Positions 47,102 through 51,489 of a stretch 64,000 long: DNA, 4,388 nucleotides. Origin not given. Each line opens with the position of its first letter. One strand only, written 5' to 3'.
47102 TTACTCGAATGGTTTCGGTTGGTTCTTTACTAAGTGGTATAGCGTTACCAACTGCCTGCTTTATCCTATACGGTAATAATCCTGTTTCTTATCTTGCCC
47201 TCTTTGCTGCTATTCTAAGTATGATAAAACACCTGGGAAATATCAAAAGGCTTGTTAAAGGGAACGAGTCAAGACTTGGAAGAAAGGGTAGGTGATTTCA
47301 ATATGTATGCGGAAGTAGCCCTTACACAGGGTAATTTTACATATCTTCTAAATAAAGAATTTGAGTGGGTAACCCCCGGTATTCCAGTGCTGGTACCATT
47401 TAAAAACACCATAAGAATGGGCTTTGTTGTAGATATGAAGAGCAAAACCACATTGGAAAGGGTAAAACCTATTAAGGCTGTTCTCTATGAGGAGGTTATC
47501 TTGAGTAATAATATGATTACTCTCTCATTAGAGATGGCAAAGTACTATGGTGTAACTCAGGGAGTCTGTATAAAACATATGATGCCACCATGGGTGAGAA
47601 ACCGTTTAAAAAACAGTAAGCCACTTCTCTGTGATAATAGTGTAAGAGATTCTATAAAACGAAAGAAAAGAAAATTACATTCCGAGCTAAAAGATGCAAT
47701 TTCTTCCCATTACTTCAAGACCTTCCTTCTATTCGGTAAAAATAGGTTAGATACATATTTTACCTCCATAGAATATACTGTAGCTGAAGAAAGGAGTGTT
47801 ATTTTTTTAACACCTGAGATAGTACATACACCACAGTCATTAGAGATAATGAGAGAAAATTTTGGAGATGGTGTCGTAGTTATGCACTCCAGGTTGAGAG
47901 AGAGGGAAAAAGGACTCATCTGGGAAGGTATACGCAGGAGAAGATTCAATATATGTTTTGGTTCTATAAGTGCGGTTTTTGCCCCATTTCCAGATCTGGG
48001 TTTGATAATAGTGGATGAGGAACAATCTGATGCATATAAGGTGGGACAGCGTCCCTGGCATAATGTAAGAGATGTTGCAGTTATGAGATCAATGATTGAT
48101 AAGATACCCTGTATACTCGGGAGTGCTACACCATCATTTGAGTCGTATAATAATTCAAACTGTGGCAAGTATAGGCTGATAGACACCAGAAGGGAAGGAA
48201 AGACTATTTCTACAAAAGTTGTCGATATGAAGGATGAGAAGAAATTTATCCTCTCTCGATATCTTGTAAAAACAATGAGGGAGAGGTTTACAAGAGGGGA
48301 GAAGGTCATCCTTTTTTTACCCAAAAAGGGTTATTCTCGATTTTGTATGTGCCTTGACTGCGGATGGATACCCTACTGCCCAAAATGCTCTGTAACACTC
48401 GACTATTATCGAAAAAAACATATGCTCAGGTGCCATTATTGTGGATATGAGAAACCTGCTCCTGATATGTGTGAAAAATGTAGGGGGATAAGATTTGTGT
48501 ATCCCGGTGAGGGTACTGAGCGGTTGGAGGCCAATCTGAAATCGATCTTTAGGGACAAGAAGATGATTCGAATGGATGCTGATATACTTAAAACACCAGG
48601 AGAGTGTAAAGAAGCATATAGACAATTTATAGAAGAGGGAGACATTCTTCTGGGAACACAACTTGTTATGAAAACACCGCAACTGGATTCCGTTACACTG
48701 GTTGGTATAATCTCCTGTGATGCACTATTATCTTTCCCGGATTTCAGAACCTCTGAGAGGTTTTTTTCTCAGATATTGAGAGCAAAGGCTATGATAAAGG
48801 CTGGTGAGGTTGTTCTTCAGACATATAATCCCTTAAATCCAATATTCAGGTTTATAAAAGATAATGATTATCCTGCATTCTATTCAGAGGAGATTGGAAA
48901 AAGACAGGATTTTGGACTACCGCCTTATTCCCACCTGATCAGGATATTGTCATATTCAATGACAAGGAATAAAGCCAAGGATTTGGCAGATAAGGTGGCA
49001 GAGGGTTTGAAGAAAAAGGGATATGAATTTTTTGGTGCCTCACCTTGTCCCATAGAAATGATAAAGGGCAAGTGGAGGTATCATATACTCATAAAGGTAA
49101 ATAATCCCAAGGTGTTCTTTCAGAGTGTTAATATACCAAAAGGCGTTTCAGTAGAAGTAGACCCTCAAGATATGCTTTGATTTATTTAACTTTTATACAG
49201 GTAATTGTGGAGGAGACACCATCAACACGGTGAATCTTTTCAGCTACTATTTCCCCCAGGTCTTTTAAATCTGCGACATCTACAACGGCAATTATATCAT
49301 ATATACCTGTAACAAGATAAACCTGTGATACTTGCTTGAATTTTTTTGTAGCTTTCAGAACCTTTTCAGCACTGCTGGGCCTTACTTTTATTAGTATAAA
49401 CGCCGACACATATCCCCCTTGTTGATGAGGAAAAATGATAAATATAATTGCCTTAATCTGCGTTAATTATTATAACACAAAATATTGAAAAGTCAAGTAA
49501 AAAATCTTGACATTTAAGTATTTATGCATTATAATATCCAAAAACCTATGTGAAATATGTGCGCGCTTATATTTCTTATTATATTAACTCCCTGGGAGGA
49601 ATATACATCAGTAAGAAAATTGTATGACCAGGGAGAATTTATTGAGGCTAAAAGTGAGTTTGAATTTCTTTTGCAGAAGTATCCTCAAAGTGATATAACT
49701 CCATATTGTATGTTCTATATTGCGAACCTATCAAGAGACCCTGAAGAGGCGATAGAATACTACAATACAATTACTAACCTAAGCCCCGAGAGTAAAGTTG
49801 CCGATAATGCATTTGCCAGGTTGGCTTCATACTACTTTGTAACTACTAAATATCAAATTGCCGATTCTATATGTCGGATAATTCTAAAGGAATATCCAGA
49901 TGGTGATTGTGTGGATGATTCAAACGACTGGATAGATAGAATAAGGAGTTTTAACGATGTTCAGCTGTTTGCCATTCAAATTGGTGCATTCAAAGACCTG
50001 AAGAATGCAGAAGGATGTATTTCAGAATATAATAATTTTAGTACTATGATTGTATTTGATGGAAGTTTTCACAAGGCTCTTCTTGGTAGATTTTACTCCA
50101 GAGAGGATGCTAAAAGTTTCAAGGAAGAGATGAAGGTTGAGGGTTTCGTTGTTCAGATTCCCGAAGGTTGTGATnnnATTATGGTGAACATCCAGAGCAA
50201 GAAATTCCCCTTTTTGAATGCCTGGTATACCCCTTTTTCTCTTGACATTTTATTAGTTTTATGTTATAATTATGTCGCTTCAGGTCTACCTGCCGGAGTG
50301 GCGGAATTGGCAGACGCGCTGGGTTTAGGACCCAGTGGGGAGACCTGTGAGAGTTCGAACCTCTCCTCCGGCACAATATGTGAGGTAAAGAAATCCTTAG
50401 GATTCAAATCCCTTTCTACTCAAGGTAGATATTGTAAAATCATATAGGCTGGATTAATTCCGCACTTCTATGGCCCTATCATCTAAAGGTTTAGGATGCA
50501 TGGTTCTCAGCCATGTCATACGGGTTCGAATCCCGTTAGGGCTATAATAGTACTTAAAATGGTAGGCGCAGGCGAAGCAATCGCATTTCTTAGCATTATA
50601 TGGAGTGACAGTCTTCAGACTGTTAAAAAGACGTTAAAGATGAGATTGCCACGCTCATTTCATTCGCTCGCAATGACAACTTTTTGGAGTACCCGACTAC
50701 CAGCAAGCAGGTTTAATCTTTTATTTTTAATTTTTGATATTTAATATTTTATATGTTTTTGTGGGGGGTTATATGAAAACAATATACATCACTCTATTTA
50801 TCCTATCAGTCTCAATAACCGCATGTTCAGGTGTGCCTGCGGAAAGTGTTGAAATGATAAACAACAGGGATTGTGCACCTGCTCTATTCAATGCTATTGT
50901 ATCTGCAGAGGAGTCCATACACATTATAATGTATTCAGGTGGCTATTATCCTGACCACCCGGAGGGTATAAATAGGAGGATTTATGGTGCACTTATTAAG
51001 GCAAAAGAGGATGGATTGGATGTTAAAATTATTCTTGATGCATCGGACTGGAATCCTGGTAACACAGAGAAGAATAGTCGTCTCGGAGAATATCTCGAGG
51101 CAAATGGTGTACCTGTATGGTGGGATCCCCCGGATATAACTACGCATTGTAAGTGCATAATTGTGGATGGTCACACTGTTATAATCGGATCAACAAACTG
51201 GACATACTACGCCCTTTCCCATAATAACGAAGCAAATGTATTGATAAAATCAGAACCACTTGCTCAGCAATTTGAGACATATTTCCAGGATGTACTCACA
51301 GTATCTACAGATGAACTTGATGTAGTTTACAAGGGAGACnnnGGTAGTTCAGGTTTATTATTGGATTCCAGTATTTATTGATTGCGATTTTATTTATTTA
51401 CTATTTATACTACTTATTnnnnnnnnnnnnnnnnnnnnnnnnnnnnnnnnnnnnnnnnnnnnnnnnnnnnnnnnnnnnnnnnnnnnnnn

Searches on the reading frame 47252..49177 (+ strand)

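Call 54: search_protein_families(library=pfam, proteins=[window:47252-49177:+], max_evalue=0.001)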
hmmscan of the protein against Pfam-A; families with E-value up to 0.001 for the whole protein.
window:47252-49177:+ (642 aa): 3 families
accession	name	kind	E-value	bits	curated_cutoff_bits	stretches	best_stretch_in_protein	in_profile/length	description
PF17764.6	PriA_3primeBD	-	1.2e-16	60.7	22.7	1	25-112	8-96/96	3'DNA-binding domain (3'BD)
PF18074.6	PriA_C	-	1.4e-11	45.5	26.9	1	558-620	1-67/95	Primosomal protein N C-terminal domain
PF18319.7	Zn_ribbon_PriA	-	4.1e-10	39.9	26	1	376-402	1-27/27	PriA DNA helicase Cys-rich region (CRR) domain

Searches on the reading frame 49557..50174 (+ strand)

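Call 54: search_protein_families(library=pfam, proteins=[window:49557-50174:+], max_evalue=0.001)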
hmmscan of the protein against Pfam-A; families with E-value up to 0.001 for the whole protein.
window:49557-50174:+ (206 aa): 2 families
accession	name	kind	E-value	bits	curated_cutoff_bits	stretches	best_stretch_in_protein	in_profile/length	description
PF05036.18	SPOR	-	1.2e-06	29.2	21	1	137-199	4-75/76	SPOR domain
PF13174.12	TPR_6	-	2.5e-06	28.2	26.3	0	23-45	11-33/33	Tetratricopeptide repeat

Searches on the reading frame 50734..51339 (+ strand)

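Call 54: search_protein_families(library=pfam, proteins=[window:50734-51339:+], max_evalue=0.001)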
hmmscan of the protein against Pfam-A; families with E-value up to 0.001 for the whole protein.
window:50734-51339:+ (202 aa): 1 family
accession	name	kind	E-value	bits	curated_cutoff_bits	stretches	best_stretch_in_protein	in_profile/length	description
PF13091.12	PLDc_2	-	9.3e-28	97.1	27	1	52-186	2-130/132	PLD-like domain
